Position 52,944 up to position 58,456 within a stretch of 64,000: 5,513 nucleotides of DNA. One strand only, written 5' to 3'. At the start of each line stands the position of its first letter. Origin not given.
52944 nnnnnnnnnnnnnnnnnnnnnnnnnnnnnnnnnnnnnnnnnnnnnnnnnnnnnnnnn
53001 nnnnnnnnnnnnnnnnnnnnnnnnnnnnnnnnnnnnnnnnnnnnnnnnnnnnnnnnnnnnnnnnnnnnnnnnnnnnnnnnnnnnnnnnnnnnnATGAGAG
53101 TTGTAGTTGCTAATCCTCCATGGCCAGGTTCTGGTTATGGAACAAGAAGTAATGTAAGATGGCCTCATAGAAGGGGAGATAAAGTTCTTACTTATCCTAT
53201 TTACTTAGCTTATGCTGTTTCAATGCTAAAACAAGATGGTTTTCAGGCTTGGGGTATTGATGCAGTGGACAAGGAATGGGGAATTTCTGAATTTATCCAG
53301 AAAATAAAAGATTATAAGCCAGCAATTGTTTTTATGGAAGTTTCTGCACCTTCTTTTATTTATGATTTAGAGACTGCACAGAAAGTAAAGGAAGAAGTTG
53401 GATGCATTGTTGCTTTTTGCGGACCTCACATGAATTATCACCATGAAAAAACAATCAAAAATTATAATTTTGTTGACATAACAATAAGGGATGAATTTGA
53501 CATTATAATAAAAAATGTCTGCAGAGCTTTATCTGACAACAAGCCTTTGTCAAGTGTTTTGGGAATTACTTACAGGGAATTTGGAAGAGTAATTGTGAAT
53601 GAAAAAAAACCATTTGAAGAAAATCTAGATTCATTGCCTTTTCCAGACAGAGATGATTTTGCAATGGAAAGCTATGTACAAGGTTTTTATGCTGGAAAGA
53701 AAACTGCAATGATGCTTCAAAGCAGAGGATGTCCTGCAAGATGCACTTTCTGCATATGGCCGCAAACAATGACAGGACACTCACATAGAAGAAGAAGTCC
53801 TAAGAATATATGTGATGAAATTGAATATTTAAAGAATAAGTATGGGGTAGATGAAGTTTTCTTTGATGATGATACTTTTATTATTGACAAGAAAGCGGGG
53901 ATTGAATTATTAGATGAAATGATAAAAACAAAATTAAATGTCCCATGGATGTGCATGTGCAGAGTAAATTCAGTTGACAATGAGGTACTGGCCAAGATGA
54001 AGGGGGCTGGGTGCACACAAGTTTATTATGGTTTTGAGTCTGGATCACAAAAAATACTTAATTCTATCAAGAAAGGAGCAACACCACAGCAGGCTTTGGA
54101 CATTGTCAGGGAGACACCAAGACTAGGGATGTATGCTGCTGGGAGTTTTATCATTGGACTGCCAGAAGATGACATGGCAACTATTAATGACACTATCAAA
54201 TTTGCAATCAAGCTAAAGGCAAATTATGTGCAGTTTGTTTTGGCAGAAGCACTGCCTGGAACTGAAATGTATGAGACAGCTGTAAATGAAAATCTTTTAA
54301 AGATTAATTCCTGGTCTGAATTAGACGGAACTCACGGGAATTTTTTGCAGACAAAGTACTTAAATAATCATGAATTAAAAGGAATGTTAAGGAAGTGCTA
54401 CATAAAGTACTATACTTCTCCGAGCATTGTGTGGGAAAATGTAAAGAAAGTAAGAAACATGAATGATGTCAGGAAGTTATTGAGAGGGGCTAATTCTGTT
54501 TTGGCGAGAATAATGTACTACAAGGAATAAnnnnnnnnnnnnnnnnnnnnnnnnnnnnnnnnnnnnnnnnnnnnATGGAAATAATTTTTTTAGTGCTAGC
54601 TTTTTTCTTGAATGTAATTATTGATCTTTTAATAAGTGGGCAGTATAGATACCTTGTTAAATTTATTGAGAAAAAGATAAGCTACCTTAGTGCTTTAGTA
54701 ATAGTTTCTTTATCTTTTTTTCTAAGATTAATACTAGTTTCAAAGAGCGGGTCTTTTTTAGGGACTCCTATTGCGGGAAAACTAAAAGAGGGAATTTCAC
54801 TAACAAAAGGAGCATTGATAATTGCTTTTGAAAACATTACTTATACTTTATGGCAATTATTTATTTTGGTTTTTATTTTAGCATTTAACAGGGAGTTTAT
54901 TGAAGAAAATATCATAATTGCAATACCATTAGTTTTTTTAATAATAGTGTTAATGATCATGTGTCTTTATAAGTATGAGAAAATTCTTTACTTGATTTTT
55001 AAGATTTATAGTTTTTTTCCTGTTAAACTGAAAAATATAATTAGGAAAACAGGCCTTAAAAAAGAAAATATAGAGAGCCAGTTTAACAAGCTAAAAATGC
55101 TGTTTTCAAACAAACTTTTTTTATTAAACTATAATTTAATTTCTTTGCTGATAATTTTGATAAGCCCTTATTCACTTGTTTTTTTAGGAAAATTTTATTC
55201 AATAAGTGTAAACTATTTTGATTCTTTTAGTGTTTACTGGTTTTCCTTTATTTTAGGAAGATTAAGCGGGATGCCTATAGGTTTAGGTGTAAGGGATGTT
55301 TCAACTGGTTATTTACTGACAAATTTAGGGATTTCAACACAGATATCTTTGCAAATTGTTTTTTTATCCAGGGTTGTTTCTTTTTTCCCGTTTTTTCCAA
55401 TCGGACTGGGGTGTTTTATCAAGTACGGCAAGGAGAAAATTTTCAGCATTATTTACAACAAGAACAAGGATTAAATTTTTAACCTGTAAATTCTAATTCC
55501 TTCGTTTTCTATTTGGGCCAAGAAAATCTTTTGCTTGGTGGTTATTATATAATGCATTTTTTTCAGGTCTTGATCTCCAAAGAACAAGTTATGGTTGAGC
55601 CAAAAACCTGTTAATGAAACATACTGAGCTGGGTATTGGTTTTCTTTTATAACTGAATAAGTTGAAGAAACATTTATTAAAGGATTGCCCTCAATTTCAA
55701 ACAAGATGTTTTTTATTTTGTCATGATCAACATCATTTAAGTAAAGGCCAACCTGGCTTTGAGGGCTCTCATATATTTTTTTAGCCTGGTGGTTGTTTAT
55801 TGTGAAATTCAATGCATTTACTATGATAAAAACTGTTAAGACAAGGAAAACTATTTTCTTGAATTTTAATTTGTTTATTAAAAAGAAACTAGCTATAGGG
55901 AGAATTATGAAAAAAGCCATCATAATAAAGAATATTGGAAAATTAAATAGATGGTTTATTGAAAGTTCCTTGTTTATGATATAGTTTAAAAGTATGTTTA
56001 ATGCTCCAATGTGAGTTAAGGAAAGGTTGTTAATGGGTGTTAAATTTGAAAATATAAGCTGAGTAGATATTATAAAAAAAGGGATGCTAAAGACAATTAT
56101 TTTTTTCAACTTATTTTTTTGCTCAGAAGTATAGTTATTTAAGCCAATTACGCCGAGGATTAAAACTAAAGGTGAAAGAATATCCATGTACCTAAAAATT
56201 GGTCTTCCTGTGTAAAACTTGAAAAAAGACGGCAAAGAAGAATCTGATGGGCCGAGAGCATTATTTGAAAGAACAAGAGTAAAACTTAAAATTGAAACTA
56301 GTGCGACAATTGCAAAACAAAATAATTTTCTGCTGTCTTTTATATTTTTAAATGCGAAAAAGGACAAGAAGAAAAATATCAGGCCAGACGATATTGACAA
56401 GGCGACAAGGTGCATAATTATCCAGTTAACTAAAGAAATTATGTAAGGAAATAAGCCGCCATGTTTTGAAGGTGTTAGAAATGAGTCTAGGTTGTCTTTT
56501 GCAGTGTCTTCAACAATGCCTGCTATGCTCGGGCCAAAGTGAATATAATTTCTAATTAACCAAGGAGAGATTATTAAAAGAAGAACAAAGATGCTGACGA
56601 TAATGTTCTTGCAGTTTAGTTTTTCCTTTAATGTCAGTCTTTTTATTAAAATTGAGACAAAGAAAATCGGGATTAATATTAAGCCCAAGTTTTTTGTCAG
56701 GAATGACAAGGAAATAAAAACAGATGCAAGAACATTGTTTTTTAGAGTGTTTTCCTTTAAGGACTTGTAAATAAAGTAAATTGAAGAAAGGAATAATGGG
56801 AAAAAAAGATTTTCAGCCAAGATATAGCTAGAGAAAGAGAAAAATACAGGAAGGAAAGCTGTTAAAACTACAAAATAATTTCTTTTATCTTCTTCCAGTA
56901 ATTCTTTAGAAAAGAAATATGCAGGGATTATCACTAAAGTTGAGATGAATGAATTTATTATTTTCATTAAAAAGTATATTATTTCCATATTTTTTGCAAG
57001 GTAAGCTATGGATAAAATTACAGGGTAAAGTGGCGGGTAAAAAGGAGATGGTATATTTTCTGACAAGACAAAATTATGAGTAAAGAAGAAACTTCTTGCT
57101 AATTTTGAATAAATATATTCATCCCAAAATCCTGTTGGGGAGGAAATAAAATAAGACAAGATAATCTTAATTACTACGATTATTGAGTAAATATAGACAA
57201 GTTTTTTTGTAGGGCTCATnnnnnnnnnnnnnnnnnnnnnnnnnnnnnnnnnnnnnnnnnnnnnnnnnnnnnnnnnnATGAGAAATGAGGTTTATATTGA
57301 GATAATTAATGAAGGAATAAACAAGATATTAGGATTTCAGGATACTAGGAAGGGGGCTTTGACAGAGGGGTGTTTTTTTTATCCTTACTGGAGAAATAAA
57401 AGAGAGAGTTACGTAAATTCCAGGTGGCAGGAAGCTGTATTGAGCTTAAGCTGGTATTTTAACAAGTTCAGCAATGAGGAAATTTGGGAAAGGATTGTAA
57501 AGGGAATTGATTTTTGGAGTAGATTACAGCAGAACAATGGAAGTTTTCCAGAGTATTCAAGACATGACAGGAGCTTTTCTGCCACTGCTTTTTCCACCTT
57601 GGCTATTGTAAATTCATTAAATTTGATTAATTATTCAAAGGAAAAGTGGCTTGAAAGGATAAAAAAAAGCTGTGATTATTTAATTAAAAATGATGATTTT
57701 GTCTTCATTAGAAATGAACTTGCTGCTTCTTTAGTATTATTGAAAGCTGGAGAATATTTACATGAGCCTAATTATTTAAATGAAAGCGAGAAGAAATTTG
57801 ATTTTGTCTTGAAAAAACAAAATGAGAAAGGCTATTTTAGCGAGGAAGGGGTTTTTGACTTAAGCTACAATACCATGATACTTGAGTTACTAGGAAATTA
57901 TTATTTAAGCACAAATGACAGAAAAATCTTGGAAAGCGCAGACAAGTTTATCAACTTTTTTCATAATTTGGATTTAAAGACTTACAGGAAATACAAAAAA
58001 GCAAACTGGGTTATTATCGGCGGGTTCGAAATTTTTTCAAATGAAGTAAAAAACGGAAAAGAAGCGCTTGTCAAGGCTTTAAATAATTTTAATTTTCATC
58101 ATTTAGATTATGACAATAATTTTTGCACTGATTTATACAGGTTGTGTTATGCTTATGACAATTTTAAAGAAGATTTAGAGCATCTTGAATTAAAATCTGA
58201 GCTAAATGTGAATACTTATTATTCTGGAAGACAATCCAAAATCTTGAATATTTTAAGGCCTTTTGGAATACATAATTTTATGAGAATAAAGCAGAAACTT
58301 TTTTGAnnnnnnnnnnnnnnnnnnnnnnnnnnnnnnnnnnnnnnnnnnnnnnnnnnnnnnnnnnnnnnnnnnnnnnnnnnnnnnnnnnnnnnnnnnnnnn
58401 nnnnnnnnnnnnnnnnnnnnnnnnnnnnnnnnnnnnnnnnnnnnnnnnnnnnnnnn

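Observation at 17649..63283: Glycan-biosynthesis island of about 45 kb with eight radical SAM enzymes, five of them B12-dependent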

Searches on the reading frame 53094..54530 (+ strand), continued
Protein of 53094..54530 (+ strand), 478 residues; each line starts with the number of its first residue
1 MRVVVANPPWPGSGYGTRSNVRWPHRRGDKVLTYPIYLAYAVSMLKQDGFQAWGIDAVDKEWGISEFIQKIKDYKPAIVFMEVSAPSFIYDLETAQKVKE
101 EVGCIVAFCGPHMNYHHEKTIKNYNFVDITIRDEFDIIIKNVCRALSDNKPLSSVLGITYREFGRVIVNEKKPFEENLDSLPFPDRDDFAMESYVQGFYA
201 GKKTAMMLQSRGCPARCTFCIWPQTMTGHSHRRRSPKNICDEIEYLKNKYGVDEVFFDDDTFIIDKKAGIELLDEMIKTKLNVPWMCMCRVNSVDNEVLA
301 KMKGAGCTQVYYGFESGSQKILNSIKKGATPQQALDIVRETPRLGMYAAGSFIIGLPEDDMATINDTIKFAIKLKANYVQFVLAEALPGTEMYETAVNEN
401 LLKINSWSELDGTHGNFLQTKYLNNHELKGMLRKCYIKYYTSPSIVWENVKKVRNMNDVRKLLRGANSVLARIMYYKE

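Call 56: fold_search(model_id=the predicted structure, library=pdb)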
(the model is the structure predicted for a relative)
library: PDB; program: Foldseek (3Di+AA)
matches with E <= 10: 1797; with E <= 0.001: 145
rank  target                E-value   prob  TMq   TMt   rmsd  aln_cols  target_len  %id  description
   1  6fd2_B                2.1e-25  1.00  0.74  0.78   5.5       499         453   19  Radical SAM 1,2-diol dehydratase AprD4 in complex with its substrate paromamine (released 2018-01-17)
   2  6fd2_A                2.9e-25  1.00  0.74  0.78   5.6       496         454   19  Radical SAM 1,2-diol dehydratase AprD4 in complex with its substrate paromamine (released 2018-01-17)
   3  6wte_A                9.6e-24  1.00  0.69  0.59   8.4       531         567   14  Structure of radical S-adenosylmethionine methyltransferase, TsrM, from Kitasatospora setae with cobalamin and [4Fe-4S (released 2020-12-23)
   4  6wte_B                2.5e-23  1.00  0.70  0.63   8.0       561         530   15  Structure of radical S-adenosylmethionine methyltransferase, TsrM, from Kitasatospora setae with cobalamin and [4Fe-4S (released 2020-12-23)
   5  6wtf_A                3.0e-23  1.00  0.71  0.63   5.7       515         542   15  Structure of radical S-adenosylmethionine methyltransferase, TsrM, from Kitasatospora setae with tryptophan substrate  (released 2020-12-23)
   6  9ccb                  5.7e-23  1.00  0.65  0.73   6.4       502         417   19  X-ray crystal structure of methyl-coenzyme M reductase glutamine methylase (MgmA) from Methanothermobacter marburgensis  (released 2025-01-01)
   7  6wtf_B                1.5e-22  1.00  0.71  0.63   5.8       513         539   15  Structure of radical S-adenosylmethionine methyltransferase, TsrM, from Kitasatospora setae with tryptophan substrate  (released 2020-12-23)
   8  5ul4                  4.4e-21  1.00  0.75  0.51   5.7       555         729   16  Structure of Cobalamin-dependent S-adenosylmethionine radical enzyme OxsB with aqua-cobalamin and S-adenosylmethionine b (released 2017-04-19)
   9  5ul3                  3.1e-20  1.00  0.74  0.50   5.9       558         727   17  Structure of Cobalamin-dependent S-adenosylmethionine radical enzyme OxsB with aqua-cobalamin bound (released 2017-04-19)
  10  9n1d                  9.2e-19  1.00  0.67  0.52   4.8       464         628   16  Crystal structure of CysS from Corallococcus sp. CA054B with 5'-deoxyadenosine and methionine bound (released 2026-01-28)
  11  5ul2                  1.1e-18  1.00  0.71  0.48   6.6       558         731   16  Structure of Apo, SeMet-labeled Cobalamin-dependent S-adenosylmethionine radical enzyme OxsB (released 2017-04-19)
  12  7kdy_A                1.2e-18  1.00  0.64  0.48   6.4       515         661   15  Crystal structure of Streptomyces tokunonesis TokK with hydroxycobalamin, 5'-deoxyadenosine, methionine, and (2R)-pant (released 2022-01-12)
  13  9n1b                  5.5e-18  1.00  0.68  0.53   4.6       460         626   15  Crystal structure of CysS from Corallococcus sp. CA054B with 5'-deoxyadenosine, methionine, and pantetheinylated 3-metho (released 2026-01-28)
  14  7kdx_B                6.2e-18  1.00  0.65  0.48   6.3       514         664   16  Crystal structure of Streptomyces tokunonesis TokK with hydroxycobalamin, 5'-deoxyadenosine, and methionine (released 2022-01-12)
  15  7kdx_A                6.6e-18  1.00  0.62  0.46   4.3       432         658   16  Crystal structure of Streptomyces tokunonesis TokK with hydroxycobalamin, 5'-deoxyadenosine, and methionine (released 2022-01-12)
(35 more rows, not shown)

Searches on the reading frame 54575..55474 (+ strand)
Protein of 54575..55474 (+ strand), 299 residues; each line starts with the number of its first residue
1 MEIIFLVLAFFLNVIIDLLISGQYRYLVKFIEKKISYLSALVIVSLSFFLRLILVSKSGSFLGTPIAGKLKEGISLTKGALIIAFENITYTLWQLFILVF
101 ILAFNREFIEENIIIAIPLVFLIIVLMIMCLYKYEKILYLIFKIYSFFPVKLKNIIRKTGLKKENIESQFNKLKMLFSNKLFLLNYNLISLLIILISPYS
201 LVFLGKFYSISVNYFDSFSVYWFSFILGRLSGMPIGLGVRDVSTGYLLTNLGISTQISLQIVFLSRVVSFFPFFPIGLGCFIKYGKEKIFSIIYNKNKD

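Call 7: search_protein_families(library=pfam, proteins=[window:54575-55474:+], max_evalue=0.01)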
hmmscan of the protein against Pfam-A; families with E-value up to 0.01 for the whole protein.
window:54575-55474:+ (299 aa): 1 family
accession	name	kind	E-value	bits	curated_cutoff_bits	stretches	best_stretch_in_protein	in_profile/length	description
PF03706.18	LPG_synthase_TM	-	1.4e-15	58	33.4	1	4-277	34-302/302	Lysylphosphatidylglycerol synthase TM region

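Call 26: search_protein_families(library=ncbifam, proteins=[window:54575-55474:+], max_evalue=0.001)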
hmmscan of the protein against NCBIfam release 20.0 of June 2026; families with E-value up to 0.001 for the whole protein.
window:54575-55474:+ (299 aa): 2 families
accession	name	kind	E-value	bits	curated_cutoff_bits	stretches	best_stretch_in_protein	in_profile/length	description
TIGR00374.1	TIGR00374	subfamily_domain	1.7e-12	47.4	43.2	1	4-287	30-316/323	flippase-like domain-containing protein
NF033480.1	bifunc_MprF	equivalog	0.00016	20.1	600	1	120-284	139-297/841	bifunctional lysylphosphatidylglycerol flippase/synthetase MprF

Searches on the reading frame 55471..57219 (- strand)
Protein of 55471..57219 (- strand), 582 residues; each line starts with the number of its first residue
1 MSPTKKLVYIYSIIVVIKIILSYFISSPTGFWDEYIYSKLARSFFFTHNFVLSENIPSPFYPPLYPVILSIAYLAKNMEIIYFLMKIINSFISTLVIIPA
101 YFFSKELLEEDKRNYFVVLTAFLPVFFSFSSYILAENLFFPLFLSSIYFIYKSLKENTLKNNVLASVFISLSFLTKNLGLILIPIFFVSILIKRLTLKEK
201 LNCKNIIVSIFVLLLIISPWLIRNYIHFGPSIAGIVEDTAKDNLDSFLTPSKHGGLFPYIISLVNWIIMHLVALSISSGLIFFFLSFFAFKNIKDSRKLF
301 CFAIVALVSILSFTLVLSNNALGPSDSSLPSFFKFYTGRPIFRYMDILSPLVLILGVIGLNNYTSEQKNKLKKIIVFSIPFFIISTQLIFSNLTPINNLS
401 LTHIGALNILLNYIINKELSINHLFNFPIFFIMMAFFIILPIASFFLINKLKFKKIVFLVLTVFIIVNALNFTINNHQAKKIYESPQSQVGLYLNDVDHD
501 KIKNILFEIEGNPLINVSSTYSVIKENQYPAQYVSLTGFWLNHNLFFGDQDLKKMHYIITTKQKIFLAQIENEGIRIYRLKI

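Call 4: search_protein_families(library=pfam, proteins=[window:55471-57219:-], max_evalue=0.01)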
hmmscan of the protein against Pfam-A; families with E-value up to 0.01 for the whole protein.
window:55471-57219:- (582 aa): 1 family
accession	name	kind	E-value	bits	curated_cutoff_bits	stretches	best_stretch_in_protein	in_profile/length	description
PF13231.12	PMT_2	-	1.5e-07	32.2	26.1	1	62-222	3-159/160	Dolichyl-phosphate-mannose-protein mannosyltransferase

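Call 26: search_protein_families(library=ncbifam, proteins=[window:55471-57219:-], max_evalue=0.001)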
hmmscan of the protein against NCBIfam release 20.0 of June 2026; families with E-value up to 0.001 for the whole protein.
window:55471-57219:- (582 aa): 0 families

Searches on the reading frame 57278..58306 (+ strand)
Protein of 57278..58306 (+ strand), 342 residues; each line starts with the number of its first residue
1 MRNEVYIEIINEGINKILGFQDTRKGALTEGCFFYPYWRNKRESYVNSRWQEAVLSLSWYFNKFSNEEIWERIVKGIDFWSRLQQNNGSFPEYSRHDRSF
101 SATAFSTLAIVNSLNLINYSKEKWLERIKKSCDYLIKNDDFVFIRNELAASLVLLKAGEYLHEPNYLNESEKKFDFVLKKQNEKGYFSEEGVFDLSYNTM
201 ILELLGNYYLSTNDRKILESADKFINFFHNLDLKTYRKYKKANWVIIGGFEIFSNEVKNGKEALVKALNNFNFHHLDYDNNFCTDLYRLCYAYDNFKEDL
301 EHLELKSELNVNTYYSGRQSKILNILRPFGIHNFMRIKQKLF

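Call 7: search_protein_families(library=pfam, proteins=[window:57278-58306:+], max_evalue=0.01)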
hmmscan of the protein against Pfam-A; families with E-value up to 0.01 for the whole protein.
window:57278-58306:+ (342 aa): 0 families

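Call 26: search_protein_families(library=ncbifam, proteins=[window:57278-58306:+], max_evalue=0.001)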
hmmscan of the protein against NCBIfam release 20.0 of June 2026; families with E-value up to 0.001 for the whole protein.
window:57278-58306:+ (342 aa): 0 families

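Call 41: search_protein_families(library=pfam, proteins=[window:57278-58306:+], max_evalue=1)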
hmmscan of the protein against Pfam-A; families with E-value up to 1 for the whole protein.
window:57278-58306:+ (342 aa): 3 families
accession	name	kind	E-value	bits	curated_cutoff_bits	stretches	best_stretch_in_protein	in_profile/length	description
PF09492.16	Pec_lyase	-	0.012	15.3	22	1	56-122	47-114/292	Pectic acid lyase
PF05147.19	LANC_like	-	0.025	13.6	23.2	0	152-236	230-309/350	Lanthionine synthetase C-like protein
PF19805.5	DUF6288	-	0.18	11.4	26.3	1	128-220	97-185/402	Family of unknown function (DUF6288)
